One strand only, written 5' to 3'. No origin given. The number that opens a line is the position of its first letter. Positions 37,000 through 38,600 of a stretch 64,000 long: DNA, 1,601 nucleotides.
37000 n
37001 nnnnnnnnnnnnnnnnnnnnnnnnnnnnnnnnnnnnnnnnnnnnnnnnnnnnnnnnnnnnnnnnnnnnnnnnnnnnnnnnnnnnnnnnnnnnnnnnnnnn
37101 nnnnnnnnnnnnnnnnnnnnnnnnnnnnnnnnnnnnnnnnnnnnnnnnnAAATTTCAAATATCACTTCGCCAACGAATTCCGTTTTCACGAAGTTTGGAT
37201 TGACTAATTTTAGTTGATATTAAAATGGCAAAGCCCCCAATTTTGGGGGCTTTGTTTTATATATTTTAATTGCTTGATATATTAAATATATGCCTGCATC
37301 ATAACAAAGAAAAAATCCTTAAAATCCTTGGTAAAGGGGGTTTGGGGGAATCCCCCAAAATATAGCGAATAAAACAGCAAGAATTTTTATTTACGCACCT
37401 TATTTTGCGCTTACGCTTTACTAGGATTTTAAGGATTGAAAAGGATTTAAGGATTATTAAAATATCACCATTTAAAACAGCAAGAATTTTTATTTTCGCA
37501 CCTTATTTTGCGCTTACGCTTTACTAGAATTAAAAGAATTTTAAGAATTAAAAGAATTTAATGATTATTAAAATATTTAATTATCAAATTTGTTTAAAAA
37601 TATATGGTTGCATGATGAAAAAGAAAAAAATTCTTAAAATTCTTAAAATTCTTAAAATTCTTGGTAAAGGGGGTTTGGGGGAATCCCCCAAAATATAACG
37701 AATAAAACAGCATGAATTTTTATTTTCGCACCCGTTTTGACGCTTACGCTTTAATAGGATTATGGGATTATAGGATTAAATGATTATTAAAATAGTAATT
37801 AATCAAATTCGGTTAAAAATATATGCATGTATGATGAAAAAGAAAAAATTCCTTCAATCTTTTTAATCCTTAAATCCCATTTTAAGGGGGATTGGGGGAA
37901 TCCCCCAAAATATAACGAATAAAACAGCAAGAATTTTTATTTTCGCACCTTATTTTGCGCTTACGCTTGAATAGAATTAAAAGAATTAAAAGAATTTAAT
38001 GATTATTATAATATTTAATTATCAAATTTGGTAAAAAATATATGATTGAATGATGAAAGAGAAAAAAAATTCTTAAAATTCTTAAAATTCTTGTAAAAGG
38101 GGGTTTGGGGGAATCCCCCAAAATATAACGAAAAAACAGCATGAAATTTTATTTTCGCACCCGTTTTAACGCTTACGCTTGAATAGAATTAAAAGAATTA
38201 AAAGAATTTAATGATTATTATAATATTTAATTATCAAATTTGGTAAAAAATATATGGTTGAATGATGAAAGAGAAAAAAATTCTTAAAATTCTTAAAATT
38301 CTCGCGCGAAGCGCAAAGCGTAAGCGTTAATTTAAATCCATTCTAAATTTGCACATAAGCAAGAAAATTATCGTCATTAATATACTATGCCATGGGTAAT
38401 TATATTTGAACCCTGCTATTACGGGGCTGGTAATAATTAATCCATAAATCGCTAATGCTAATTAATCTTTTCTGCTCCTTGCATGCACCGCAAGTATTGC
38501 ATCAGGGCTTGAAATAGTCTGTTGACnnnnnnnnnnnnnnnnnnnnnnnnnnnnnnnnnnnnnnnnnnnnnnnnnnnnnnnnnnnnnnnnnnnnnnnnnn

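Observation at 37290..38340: Tandem array of a ~220-bp structured repeat with a G5-A-C5 palindrome and 10-bp-phased A-tracts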

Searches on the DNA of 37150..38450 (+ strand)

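Call 37: search_rna_families(source=window, start=37150, end=38450, threshold=evalue, max_evalue=10)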
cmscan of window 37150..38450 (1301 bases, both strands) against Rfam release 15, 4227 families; matches with E-value up to 10: 34.
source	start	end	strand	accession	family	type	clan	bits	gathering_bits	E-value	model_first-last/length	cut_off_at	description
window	37229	37315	-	RF02607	AbsR25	Gene; sRNA;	-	30.5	47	0.0061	1-164/164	no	Acinetobacter sRNA 25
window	37224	37326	-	RF01859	Phe_leader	Cis-reg; leader;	-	30.4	55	0.0098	1-125/125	no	Phenylalanine leader peptide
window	37192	37259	+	RF01859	Phe_leader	Cis-reg; leader;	-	28.2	55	0.029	1-125/125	no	Phenylalanine leader peptide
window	37190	37261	+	RF01772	rnk_pseudo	Cis-reg; leader;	-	26.4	55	0.057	1-108/108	no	Pseudomonas rnk leader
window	37216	37313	+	RF01987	ZEB2_AS1_4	Gene; lncRNA;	-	24.8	50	5.1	1-78/78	no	ZEB2 antisense RNA 1 conserved region 4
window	37207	37271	+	RF01770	rimP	Cis-reg; leader;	-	24.6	47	0.23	1-102/102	no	Gammaprotebacteria rimP leader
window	37828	37951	-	RF01774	rpsL_ricks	Cis-reg; leader;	-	24.6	60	4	1-131/131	no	Rickettsia rpsL leader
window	37203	37267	+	RF02732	JA04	Gene; sRNA;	-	22.7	81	1.7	1-81/81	no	Aggregatibacter sRNA JA04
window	37887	38010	+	RF03095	RAGATH-17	Gene; sRNA;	-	22.2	102.3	5.1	1-96/96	no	RAGATH-17 RNA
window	37225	37337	-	RF00514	His_leader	Cis-reg; leader;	-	21.9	49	0.65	1-126/126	no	Histidine operon leader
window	37199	37258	+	RF02495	ohsC_RNA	Gene; antitoxin;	-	21.9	50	1.7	1-77/77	no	Oppression of Hydrophobic ORF by sRNA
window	37161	37258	+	RF00513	Trp_leader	Cis-reg; leader;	-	21.4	41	0.17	1-100/100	no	Tryptophan operon leader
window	37817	37906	+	RF01457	rli22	Gene; sRNA;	CL00114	21.2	80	1.2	1-111/111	no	Listeria sRNA rli22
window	37179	37268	+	RF00121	MicC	Gene; sRNA;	-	20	90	4.3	1-123/123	no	MicC RNA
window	37221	37311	-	RF00506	Thr_leader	Cis-reg; leader;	-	19.8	55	0.71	1-118/118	no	Threonine operon leader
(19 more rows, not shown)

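Call 51: search_dna_similar(query=window:37473-37919:+, collection=plasmids, mode=distant, max_evalue=0.001)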
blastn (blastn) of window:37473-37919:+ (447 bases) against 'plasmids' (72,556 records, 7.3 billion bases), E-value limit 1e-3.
No match.

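Call 52: search_dna_similar(query=window:37473-37919:+, collection=phages, mode=distant, max_evalue=0.001)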
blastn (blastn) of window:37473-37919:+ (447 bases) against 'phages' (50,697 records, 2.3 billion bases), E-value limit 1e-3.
No match.
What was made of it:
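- Tried and rejected: blastn against plasmids and phages gave nothing (calls 51, 52).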
